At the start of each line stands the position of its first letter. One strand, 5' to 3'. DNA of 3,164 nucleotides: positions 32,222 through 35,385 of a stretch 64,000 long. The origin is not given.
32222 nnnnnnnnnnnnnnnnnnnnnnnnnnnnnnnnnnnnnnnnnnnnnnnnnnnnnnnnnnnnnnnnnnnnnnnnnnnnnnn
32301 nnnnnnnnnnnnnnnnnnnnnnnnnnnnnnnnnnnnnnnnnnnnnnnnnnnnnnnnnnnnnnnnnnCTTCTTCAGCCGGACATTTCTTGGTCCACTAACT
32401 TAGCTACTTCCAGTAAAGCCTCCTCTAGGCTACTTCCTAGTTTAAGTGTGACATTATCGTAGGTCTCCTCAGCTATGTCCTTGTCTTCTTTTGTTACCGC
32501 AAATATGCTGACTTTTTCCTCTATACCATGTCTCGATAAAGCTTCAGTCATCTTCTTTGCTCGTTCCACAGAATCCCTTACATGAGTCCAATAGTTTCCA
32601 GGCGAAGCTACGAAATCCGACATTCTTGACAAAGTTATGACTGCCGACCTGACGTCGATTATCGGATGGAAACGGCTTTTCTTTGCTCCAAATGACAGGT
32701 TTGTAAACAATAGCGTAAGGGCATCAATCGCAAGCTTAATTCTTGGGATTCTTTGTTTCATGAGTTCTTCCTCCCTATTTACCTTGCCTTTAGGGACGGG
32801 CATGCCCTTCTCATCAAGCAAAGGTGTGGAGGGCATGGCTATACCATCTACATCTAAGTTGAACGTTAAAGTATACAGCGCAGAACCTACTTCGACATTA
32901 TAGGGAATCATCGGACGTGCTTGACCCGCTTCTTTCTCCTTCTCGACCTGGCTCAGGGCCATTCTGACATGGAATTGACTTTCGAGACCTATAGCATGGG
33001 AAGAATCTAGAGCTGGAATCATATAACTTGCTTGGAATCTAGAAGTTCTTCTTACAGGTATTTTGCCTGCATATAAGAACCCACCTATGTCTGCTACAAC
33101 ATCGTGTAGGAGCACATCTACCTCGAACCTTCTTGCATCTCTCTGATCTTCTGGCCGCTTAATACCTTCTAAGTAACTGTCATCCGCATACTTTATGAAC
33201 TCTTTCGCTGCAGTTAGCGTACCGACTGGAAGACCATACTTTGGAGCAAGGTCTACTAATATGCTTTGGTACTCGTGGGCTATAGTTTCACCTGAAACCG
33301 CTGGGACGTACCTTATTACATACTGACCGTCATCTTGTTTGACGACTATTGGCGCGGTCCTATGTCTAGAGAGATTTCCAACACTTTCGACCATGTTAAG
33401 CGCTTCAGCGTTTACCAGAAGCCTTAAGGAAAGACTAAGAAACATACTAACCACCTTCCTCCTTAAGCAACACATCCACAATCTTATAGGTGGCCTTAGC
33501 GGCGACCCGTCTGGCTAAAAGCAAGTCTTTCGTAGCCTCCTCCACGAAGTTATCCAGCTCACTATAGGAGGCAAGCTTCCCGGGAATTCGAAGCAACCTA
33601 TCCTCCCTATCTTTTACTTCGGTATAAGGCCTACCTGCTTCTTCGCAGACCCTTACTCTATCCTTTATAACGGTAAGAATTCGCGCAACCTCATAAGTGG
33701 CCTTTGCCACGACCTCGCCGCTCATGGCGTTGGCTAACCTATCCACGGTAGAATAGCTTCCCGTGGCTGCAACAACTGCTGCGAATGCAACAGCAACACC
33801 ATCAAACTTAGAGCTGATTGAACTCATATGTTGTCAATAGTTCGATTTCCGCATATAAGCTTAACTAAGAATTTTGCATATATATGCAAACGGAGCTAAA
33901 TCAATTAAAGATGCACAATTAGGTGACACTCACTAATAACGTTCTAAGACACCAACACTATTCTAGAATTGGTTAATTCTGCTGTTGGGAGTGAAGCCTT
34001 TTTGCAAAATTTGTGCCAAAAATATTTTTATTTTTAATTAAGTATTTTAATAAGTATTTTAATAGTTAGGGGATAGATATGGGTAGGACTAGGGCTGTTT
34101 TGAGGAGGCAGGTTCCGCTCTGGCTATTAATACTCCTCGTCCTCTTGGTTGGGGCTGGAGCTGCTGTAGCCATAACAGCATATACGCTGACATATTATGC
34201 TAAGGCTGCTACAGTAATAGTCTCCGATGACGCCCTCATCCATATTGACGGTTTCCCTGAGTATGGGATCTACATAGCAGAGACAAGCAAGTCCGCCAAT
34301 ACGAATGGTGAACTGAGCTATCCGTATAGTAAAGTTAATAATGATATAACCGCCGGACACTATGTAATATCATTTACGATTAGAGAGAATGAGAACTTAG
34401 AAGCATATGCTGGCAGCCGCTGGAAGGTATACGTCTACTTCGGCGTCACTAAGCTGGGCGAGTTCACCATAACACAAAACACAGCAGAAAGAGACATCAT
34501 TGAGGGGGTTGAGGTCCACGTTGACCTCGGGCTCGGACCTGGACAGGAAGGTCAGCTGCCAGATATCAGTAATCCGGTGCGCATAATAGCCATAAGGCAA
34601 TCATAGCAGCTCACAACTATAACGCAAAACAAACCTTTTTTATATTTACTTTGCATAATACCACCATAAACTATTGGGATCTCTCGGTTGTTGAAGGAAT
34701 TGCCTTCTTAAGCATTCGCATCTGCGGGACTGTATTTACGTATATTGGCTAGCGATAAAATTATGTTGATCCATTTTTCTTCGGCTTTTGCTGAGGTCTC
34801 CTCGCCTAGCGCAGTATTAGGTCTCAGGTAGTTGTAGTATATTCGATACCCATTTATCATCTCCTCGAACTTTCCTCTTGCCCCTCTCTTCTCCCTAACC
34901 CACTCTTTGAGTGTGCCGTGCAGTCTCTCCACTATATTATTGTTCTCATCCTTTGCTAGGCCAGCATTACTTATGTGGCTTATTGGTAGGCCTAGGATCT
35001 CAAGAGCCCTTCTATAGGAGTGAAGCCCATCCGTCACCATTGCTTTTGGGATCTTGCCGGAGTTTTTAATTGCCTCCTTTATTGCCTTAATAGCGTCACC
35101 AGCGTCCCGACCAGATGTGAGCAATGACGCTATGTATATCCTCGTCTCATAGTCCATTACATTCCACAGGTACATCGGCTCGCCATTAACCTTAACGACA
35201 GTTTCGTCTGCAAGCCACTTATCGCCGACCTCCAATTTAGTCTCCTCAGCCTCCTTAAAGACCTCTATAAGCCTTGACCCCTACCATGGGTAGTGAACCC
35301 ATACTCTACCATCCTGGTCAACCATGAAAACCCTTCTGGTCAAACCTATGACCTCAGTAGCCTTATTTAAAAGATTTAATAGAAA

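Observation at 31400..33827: Type I-A interference cassette (csa5-cas7-cas5-Δcas3') ending at a deletion junction that also truncates a convergent VIT1-like gene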

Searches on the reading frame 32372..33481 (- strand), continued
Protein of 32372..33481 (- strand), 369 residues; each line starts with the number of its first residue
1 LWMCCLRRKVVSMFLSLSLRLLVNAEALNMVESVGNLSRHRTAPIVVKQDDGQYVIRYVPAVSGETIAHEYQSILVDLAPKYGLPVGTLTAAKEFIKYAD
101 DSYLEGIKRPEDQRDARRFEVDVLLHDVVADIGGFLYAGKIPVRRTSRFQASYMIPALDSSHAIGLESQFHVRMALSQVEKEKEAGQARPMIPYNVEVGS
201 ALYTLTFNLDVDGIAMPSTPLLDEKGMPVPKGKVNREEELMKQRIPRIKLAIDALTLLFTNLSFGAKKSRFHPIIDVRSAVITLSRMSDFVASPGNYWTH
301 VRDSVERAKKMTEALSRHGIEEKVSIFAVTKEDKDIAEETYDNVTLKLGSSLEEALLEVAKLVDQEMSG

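Call 36: search_protein_families(library=pfam, proteins=[L095:12077-14614:-, L095:10842-12080:-, L095:2782-3894:+, L095:3899-4390:-], max_evalue=0.001)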
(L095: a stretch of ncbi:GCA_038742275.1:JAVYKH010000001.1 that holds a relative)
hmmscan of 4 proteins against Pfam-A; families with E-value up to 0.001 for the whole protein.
L095:12077-14614:- (845 aa): 5 families
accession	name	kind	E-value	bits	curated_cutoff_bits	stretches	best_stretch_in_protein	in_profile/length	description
PF22590.2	Cas3-like_C_2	-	3e-20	72.9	27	1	293-382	2-104/106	CRISPR-associated nuclease/helicase Cas3, C-terminal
PF00271.37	Helicase_C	-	4.9e-13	49.7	23.5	1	288-383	8-110/110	Helicase conserved C-terminal domain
PF00270.35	DEAD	-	2.6e-08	34.2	26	1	42-220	18-164/167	DEAD/DEAH box helicase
PF18019.7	Cas3_HD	-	2.7e-05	24.7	23.1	1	614-711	14-105/207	Cas3, HD domain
PF01966.28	HD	-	6.1e-05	23.7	22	1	651-725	21-89/116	HD domain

L095:10842-12080:- (412 aa): 0 families

L095:2782-3894:+ (370 aa): 3 families
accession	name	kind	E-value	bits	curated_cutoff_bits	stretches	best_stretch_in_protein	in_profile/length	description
PF01988.24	VIT1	-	3.6e-46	158.1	28.1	1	148-359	1-214/214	VIT family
PF02915.23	Rubrerythrin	-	4.1e-07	30.9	22.8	1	6-135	1-134/137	Rubrerythrin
PF03232.19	COQ7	-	0.00072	19.7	23.5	0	88-140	6-58/169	Ubiquinone biosynthesis protein COQ7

L095:3899-4390:- (163 aa): 1 family
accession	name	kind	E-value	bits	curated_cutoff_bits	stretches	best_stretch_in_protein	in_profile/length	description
PF01613.24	Flavin_Reduct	-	1.5e-31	110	27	1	8-153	4-148/153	Flavin reductase like domain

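Call 43: find_homologous_proteins(query=L003:2828-5503:+, max_evalue=1e-50)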
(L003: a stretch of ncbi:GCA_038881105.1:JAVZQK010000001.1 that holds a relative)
Query L003:2828-5503:+ (891 aa): 26 proteins with E <= 1e-50 among 8000 candidates.
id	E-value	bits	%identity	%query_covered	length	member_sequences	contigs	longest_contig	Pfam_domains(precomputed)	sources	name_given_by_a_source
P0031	0.0e+0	1992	100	100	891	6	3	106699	PF22335.2,PF01966.29,PF18211.8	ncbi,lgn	ncbi:MAG: HD domain-containing protein [Thermoproteota archaeon]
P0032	0.0e+0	1165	59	100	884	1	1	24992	PF22335.2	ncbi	ncbi:MAG: hypothetical protein QXV62_03060 [Nitrososphaerota archaeon]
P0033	0.0e+0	1160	59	100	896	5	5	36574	PF22335.2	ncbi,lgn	ncbi:MAG: hypothetical protein QXI87_06090 [Thermoproteota archaeon]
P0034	0.0e+0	1135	57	100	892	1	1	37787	PF22335.2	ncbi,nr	ncbi:MAG: hypothetical protein NZ931_06005 [Aigarchaeota archaeon]|nr:hypothetical protein [Aigarcha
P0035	1.7e-214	733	42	100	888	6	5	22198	PF22335.2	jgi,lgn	jgi:hypothetical protein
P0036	6.2e-213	728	43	100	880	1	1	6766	PF22335.2,PF18211.8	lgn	-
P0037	4.3e-184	632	44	78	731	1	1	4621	PF22335.2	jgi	jgi:hypothetical protein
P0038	3.6e-136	474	34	100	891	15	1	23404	PF22335.2,PF01966.29,PF18211.8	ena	-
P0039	4.1e-136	474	35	100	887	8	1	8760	PF22335.2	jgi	jgi:hypothetical protein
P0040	2.1e-131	458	33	100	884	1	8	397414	PF22335.2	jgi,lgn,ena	-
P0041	1.1e-130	456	35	96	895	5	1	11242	PF22335.2,PF01966.29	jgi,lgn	jgi:putative nucleotidyltransferase with HDIG domain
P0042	2.9e-129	451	34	100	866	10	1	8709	PF22335.2,PF18211.8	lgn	-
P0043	3.0e-128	448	33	98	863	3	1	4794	PF22335.2,PF01966.29,PF18211.8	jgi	-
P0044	2.0e-127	445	32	100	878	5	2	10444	PF22335.2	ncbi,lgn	ncbi:MAG: hypothetical protein QXU11_11880 [Thermoproteota archaeon]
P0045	3.9e-126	441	35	93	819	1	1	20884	PF22335.2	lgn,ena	-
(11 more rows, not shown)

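Call 44: list_cluster_members(proteins=[P0031])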
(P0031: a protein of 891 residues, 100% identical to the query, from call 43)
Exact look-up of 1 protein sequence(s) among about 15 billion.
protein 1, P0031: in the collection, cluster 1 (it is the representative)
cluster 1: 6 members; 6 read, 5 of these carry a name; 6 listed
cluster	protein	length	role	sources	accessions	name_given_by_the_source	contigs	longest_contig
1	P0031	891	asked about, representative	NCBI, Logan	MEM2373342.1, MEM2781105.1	MAG: HD domain-containing protein [Thermoproteota archaeon]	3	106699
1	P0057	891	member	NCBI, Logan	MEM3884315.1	MAG: HD domain-containing protein [Nitrososphaerota archaeon]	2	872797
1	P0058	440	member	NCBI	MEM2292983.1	MAG: HD domain-containing protein, partial [Nitrososphaerota archaeon]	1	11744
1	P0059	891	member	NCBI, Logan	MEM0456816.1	MAG: HD domain-containing protein [Nitrososphaerota archaeon]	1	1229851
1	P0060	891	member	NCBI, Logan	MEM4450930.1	MAG: HD domain-containing protein [Nitrososphaerota archaeon]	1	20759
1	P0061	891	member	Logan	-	-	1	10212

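Call 45: find_encoding_contigs(protein=P0060, flank=10000, max_places=4)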
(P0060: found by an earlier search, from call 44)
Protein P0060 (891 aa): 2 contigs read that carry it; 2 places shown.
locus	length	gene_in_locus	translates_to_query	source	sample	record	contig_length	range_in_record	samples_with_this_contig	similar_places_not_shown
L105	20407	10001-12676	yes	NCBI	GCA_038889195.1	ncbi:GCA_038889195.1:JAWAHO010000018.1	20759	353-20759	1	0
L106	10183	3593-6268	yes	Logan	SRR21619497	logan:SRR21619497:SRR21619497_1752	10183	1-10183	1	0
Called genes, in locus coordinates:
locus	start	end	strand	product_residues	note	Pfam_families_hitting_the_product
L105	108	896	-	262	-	PF01047:MarR (weak)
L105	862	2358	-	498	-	PF22230:Csx1_CARF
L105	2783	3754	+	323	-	PF06023:Csa1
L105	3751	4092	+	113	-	-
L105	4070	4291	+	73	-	-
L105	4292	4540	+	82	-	-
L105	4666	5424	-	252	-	PF09623:Cas_NE0113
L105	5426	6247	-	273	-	PF10040:CRISPR_Cas6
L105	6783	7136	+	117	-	-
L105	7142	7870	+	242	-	PF03787:RAMPs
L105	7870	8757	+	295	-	PF03787:RAMPs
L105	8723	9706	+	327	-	PF03787:RAMPs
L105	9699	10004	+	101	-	-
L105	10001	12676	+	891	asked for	PF01966:HD (faint), PF22335:Cas10-Cmr2_palm2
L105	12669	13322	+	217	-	PF03787:RAMPs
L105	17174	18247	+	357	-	PF01905:DevR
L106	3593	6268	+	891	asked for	PF01966:HD (faint), PF22335:Cas10-Cmr2_palm2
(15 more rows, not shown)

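Call 46: find_encoding_contigs(protein=P0058, flank=10000, max_places=4)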
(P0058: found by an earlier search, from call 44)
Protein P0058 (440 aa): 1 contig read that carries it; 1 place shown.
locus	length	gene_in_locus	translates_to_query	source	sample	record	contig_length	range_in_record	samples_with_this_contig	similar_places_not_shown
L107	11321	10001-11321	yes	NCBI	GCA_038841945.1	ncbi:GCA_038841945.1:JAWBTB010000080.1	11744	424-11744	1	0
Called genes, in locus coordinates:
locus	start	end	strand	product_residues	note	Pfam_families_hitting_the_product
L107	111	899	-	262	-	PF01047:MarR (weak)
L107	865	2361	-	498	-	PF22230:Csx1_CARF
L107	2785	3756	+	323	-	PF06023:Csa1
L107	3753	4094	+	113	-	-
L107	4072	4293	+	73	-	-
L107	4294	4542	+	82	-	-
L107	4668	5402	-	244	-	PF09623:Cas_NE0113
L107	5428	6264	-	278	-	PF10040:CRISPR_Cas6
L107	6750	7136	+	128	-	-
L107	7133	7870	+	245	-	PF03787:RAMPs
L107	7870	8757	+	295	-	PF03787:RAMPs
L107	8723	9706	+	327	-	PF03787:RAMPs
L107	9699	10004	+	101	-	-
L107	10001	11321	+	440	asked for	PF01966:HD (faint)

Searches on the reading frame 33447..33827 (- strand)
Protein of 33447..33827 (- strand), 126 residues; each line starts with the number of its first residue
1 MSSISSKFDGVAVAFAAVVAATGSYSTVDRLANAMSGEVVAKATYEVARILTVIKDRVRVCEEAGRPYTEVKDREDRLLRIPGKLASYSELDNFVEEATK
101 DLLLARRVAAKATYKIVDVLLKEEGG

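Call 3: search_protein_families(library=pfam, proteins=[window:33447-33827:-], max_evalue=0.01)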
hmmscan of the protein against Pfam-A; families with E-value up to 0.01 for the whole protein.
window:33447-33827:- (126 aa): 1 family
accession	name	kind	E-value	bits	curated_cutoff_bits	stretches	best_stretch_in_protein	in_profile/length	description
PF09702.15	Cas_Csa5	-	4e-15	56.5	23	1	16-110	3-96/101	CRISPR-associated protein (Cas_Csa5)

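Call 4: search_protein_families(library=ncbifam, proteins=[window:33447-33827:-], max_evalue=0.01)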
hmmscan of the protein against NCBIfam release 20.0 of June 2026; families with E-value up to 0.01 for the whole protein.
window:33447-33827:- (126 aa): 1 family
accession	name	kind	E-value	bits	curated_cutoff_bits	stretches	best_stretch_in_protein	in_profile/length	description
TIGR01878.1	cas_Csa5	equivalog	7.3e-12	45.5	53.35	1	19-112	2-101/107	type I-A CRISPR-associated protein Csa5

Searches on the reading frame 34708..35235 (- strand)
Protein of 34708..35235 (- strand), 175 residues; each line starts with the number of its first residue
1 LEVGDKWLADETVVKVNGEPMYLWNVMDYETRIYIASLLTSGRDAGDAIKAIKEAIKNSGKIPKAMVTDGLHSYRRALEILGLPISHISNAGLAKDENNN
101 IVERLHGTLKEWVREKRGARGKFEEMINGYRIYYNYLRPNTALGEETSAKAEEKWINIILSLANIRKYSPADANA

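Call 3: search_protein_families(library=pfam, proteins=[window:34708-35235:-], max_evalue=0.01)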
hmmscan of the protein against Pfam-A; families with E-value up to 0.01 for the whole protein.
window:34708-35235:- (175 aa): 3 families
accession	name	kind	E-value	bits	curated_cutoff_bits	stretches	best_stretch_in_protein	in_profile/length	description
PF13610.12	DDE_Tnp_IS240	-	4.2e-20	72.7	27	1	6-120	3-117/139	DDE domain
PF00665.32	rve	-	6.1e-07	30.1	32.6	1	4-75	5-79/102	Integrase core domain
PF13683.12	rve_3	-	2.6e-06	27.5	26.5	1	97-147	14-66/67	Integrase core domain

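Call 4: search_protein_families(library=ncbifam, proteins=[window:34708-35235:-], max_evalue=0.01)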
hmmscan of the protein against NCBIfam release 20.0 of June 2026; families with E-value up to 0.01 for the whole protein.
window:34708-35235:- (175 aa): 5 families
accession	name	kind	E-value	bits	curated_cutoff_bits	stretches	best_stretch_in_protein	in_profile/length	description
NF033587.1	transpos_IS6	equivalog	4.8e-25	88.5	125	1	5-137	68-201/202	IS6 family transposase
NF033516.0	transpos_IS3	equivalog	1.2e-11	44.5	160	1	4-150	216-367/369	IS3 family transposase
NF033577.2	transpos_IS481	equivalog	2.3e-08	33.9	224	1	20-147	147-279/284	IS481 family transposase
NF033588.1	transpos_ISC774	exception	0.00028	20.5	200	1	7-88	64-145/195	IS6 family transposase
NF033547.1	transpos_IS1595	equivalog_domain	0.00032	20.6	75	1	50-119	122-197/215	IS1595 family transposase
